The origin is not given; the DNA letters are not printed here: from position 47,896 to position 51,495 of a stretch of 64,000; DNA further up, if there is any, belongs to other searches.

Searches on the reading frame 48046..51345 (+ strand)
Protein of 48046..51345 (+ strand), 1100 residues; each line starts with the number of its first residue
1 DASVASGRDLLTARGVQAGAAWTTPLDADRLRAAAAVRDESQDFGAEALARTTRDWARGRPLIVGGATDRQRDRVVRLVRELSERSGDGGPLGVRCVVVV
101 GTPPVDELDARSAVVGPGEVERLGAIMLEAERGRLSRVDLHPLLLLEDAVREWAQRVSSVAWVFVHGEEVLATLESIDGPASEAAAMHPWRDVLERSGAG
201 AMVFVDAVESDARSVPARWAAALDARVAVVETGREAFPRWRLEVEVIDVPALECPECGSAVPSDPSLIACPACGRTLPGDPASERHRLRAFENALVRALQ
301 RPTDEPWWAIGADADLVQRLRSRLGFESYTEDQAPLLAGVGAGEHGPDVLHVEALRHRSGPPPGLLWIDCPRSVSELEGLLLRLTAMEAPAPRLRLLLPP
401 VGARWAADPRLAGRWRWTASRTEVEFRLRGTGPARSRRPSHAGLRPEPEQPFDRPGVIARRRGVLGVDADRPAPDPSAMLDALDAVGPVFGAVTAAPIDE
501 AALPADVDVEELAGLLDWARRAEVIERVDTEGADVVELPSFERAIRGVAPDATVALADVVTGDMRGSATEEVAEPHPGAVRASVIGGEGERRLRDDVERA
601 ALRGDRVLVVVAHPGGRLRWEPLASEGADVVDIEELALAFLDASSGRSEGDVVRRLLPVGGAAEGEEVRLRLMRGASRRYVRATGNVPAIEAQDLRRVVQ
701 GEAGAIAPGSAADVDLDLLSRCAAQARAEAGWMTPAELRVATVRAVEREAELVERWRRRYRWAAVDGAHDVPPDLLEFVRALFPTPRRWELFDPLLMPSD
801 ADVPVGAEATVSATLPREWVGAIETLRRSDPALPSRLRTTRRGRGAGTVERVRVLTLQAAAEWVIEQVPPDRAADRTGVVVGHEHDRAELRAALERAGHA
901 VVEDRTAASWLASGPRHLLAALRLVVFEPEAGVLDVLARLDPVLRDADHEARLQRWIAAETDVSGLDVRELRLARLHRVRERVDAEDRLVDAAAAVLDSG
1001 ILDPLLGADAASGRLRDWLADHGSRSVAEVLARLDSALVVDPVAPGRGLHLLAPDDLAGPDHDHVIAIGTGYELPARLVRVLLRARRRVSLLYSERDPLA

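Call 87: predict_structure(alignment_id=A4)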
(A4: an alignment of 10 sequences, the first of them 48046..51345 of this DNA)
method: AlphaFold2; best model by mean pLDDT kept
length: 1100 residues; sequences in the alignment: 10
mean_pLDDT: 75.3   pTM: 0.45
mean pLDDT of the five models: 75.3, 74.8, 74.5, 74.1, 70.5
residues with pLDDT >= 90: 135; 70-90: 645; 50-70: 191; < 50: 129
segments of 3 or more residues with pLDDT < 50: 1-22, 329-342, 432-455, 468-474, 530-538, 563-575, 647-649, 804-815, 831-846
pLDDT, mean of each block of 10 residues (from residue 1): 40 41 71 67 72 79 90 88 76 85 67 84 87 89 86 87 86 65 67 84 88 77 86 85 82 70 60 63 67 85 83 82 68 42 68 79 87 80 88 85 55 81 79 39 33 55 60 60 83 75 68 80 76 44 69 73 43 49 64 81 83 79 75 90 66 78 80 94 89 89 82 87 91 88 85 86 87 87 85 63 46 48 59 40 50 87 90 86 85 88 74 89 88 86 72 83 72 82 89 89 75 83 87 82 80 74 89 76 84 80
secondary structure, 60 per line:
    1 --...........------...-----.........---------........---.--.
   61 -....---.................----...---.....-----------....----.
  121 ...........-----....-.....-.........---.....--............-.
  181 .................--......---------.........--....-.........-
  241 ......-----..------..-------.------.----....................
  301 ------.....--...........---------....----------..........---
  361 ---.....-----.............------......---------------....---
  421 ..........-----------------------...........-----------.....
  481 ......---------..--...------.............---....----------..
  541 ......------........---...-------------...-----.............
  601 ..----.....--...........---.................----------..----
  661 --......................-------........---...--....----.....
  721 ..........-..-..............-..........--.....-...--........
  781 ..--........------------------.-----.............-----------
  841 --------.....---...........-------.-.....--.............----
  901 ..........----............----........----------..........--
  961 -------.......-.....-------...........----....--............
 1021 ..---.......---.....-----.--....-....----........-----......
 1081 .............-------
elements in order (helices of 4 or more, strands of 3 or more residues): H3-13 H28-36 H46-53 E62-65 H69-85 E96-100 E112-115 H120-131 E137-140 H142-146 H148-156 E160-164 H167-178 H180-197 E200-205 H215-223 E226-229 H231-239 E241-246 H281-300 E307-311 H314-324 H334-337 E348-351 H352-357 E364-368 H374-386 E393-398 E414-417 H421-430 H454-464 H476-486 H509-521 E525-528 H539-546 E553-555 H556-560 E580-582 H588-602 E607-611 H614-624 E628-632 H633-644 H663-684 H692-699 H708-711 H716-730 H735-748 H750-759 E762-766 H773-782 E788-792 H817-829 E849-853 H857-867 E877-881 H884-896 E901-903 H904-910 H915-926 H931-938 H949-958 H968-974 H976-980 H989-998 H1003-1006 H1009-1022 H1027-1032 H1036-1040 E1049-1052 H1054-1057 E1062-1069 H1075-1084 E1085-1093

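Call 89: fold_search(model_id=the predicted structure, library=pdb)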
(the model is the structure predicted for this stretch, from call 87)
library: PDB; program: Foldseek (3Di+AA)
matches with E <= 10: 1163; with E <= 0.001: 91
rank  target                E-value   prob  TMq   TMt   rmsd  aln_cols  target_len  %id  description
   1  9dci_A                1.1e-11  1.00  0.20  0.29  25.9       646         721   15  Mycobacterium tuberculosis UvrD1 dimer: apo compact conformation. (released 2025-03-19)
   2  1uaa_B                1.4e-11  1.00  0.21  0.33  21.2       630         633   12  E. COLI REP HELICASE/DNA COMPLEX (released 1998-07-09)
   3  4c30_D                2.7e-11  1.00  0.20  0.31  27.1       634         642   14  Crystal structure of Deinococcus radiodurans UvrD in complex with DNA, form 2 (released 2013-10-30)
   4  1uaa_A                3.0e-11  1.00  0.21  0.33  26.8       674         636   12  E. COLI REP HELICASE/DNA COMPLEX (released 1998-07-09)
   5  2is1_B                3.6e-11  1.00  0.20  0.32  27.9       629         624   14  Crystal structure of UvrD-DNA-SO4 complex (released 2007-01-09)
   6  2is4_B                6.0e-11  1.00  0.19  0.31  28.2       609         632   15  Crystal structure of UvrD-DNA-ADPNP ternary complex (released 2007-01-09)
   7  1qhg                  6.3e-11  1.00  0.21  0.33  25.7       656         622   11  STRUCTURE OF DNA HELICASE MUTANT WITH ADPNP (released 1999-07-13)
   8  4c2t_C                6.3e-11  1.00  0.19  0.29  27.8       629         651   14  Crystal structure of full length Deinococcus radiodurans UvrD in complex with DNA (released 2013-10-30)
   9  2is6_B                1.3e-10  1.00  0.19  0.29  28.2       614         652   14  Crystal structure of UvrD-DNA-ADPMgF3 ternary complex (released 2007-01-09)
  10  4c30_I                1.5e-10  1.00  0.20  0.31  26.7       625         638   14  Crystal structure of Deinococcus radiodurans UvrD in complex with DNA, form 2 (released 2013-10-30)
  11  2is4_A                1.8e-10  1.00  0.20  0.31  28.2       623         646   14  Crystal structure of UvrD-DNA-ADPNP ternary complex (released 2007-01-09)
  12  4c2t_B                2.6e-10  1.00  0.19  0.30  27.6       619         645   13  Crystal structure of full length Deinococcus radiodurans UvrD in complex with DNA (released 2013-10-30)
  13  4c2u_A                2.6e-10  1.00  0.19  0.28  27.8       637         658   14  Crystal structure of Deinococcus radiodurans UvrD in complex with DNA, Form 1 (released 2013-10-30)
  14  4c2t_D                4.7e-10  1.00  0.19  0.29  27.9       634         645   15  Crystal structure of full length Deinococcus radiodurans UvrD in complex with DNA (released 2013-10-30)
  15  4c2t_A                4.9e-10  1.00  0.19  0.29  27.0       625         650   13  Crystal structure of full length Deinococcus radiodurans UvrD in complex with DNA (released 2013-10-30)
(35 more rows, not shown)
